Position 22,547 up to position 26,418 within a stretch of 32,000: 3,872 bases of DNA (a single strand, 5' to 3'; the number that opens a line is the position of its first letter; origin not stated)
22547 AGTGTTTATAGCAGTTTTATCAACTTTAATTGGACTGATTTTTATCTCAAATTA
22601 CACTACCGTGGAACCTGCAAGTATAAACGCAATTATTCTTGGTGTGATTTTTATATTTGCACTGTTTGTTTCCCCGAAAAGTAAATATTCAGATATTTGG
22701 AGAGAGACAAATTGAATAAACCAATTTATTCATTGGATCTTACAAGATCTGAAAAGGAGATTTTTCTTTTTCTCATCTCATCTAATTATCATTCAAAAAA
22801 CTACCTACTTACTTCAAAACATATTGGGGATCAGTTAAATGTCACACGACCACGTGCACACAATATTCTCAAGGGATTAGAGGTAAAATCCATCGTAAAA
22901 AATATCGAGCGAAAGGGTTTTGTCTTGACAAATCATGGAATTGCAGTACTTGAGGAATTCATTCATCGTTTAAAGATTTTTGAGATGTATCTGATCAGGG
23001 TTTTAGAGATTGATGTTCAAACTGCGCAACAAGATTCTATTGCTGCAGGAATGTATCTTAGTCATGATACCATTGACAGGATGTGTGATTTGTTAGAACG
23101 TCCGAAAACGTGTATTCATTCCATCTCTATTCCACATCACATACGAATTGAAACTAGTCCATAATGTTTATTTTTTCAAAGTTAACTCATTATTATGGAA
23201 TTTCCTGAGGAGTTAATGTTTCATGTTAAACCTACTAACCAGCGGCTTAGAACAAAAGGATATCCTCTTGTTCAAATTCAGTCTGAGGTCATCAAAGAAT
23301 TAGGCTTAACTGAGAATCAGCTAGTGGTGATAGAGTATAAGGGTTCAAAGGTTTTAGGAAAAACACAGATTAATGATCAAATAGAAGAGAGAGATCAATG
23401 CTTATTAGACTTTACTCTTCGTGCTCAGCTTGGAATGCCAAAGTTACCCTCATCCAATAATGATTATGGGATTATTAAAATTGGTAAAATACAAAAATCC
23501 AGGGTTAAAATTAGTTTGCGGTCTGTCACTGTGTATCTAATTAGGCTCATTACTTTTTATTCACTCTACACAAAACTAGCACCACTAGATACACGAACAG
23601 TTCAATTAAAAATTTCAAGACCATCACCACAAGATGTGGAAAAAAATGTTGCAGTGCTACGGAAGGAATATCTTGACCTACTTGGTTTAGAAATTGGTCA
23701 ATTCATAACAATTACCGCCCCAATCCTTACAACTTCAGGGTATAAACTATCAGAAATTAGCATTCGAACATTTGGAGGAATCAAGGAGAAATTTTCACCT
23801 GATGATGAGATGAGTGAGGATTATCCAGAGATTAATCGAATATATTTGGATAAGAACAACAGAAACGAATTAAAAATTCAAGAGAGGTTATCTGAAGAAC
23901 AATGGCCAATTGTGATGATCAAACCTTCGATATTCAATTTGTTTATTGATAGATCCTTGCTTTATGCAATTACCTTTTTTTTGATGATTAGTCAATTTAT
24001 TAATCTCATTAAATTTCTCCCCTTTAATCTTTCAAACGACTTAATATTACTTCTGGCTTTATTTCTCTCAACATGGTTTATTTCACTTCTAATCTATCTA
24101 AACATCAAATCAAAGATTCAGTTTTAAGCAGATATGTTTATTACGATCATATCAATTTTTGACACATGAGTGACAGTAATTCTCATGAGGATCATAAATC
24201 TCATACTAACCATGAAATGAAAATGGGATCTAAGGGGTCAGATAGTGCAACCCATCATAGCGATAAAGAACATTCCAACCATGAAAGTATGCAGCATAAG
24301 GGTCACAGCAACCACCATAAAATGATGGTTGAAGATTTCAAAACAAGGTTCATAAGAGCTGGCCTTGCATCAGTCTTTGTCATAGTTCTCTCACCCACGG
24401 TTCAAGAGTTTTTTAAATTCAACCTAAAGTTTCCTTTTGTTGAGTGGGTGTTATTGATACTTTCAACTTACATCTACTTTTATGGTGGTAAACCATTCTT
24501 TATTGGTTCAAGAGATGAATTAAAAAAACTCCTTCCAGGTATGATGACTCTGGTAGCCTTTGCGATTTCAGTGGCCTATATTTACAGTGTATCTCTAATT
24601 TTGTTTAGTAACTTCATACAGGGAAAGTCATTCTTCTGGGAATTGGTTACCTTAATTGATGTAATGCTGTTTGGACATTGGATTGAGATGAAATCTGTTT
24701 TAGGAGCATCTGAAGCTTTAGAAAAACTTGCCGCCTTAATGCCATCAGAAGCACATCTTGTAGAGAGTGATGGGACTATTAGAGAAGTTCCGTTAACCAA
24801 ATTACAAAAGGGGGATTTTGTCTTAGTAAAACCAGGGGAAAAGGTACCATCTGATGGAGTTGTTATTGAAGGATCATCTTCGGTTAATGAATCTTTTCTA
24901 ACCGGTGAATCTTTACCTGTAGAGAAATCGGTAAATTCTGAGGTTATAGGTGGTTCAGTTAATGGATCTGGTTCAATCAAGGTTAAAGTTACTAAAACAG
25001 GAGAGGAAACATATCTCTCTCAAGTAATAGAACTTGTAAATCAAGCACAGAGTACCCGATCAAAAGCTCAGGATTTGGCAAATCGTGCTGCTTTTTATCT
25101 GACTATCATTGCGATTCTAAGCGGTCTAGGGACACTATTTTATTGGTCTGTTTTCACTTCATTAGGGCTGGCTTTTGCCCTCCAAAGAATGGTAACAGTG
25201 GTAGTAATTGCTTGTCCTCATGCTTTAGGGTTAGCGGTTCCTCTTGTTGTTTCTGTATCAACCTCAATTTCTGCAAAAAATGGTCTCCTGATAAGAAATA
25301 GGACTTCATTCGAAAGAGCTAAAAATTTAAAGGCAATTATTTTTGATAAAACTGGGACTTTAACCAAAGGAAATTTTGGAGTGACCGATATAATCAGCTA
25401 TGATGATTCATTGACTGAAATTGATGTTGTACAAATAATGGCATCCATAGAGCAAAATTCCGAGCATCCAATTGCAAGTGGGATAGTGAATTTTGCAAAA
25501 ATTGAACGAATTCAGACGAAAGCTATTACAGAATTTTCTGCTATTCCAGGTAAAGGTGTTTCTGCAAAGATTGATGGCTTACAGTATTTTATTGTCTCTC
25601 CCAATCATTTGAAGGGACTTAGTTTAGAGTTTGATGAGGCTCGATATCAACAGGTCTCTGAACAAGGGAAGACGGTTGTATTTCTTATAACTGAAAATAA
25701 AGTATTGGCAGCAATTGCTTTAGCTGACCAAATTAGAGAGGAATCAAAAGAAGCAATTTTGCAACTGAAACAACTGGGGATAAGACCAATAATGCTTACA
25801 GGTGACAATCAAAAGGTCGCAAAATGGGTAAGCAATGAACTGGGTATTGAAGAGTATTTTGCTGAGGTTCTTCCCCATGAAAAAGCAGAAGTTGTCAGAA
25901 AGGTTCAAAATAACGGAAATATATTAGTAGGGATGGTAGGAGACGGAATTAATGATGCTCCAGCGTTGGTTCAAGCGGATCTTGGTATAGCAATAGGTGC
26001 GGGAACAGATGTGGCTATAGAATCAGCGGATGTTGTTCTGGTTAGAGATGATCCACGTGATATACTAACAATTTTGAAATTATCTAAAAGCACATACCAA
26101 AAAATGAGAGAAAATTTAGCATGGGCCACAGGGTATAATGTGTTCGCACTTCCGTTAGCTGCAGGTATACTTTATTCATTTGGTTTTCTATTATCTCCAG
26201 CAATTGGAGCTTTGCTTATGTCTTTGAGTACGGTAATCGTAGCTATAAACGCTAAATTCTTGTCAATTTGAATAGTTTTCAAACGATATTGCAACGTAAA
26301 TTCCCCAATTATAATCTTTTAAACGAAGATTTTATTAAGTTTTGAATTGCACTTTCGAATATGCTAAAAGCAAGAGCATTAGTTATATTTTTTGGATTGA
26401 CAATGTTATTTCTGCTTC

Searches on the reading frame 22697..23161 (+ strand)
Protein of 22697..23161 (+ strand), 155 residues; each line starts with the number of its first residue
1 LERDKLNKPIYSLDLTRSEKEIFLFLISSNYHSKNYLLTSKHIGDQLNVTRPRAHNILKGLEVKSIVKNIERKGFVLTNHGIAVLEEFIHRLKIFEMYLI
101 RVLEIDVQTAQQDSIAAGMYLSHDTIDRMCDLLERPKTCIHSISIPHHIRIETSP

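Call 99: search_protein_families(library=pfam, proteins=[window:22697-23161:+], max_evalue=0.001)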
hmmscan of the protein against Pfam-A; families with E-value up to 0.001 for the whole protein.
window:22697-23161:+ (155 aa): 2 families
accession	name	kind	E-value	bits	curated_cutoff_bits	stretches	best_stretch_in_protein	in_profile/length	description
PF02742.21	Fe_dep_repr_C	-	9.9e-11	41.9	27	1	78-146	1-69/70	Iron dependent repressor, metal binding and dimerisation domain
PF12802.13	MarR_2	-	0.00023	21.7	27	0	14-67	2-50/61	MarR family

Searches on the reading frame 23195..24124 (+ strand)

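Call 99: search_protein_families(library=pfam, proteins=[window:23195-24124:+], max_evalue=0.001)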
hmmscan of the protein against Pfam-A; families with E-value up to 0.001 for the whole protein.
window:23195-24124:+ (310 aa): 1 family
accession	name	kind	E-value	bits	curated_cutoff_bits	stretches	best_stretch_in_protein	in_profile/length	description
PF02359.24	CDC48_N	-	0.00064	20.3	35.1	0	138-174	2-38/85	Cell division protein 48 (CDC48), N-terminal domain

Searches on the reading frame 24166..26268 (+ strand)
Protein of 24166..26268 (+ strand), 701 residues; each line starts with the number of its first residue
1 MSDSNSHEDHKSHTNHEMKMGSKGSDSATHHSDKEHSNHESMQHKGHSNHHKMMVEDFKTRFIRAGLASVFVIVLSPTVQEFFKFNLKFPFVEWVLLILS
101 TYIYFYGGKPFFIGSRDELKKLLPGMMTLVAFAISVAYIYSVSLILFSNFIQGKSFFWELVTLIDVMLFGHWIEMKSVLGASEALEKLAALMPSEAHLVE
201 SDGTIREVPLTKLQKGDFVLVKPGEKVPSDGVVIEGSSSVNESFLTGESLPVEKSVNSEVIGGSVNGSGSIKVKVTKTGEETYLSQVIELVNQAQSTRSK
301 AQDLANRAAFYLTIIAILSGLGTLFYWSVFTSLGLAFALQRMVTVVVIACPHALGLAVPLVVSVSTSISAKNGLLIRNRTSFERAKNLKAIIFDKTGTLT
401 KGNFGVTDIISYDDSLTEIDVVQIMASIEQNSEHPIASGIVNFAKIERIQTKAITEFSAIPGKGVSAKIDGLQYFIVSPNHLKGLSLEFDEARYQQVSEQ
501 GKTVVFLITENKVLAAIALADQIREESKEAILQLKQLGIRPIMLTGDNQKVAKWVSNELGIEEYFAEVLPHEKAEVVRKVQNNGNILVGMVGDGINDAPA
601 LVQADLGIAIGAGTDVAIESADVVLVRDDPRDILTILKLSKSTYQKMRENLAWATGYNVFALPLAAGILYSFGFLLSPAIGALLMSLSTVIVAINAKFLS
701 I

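Call 23: search_protein_families(library=pfam, proteins=[window:24166-26268:+], max_evalue=0.001)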
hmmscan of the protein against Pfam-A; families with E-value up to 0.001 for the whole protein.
window:24166-26268:+ (701 aa): 3 families
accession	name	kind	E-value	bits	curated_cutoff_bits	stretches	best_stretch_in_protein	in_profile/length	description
PF00122.25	E1-E2_ATPase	-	1.7e-53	181.3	28.1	1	191-372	2-181/181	E1-E2 ATPase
PF00702.32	Hydrolase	-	1.1e-33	117.7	26.4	1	389-605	2-191/191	haloacid dehalogenase-like hydrolase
PF08282.18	Hydrolase_3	-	9.2e-06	26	20.9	0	577-625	192-243/255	haloacid dehalogenase-like hydrolase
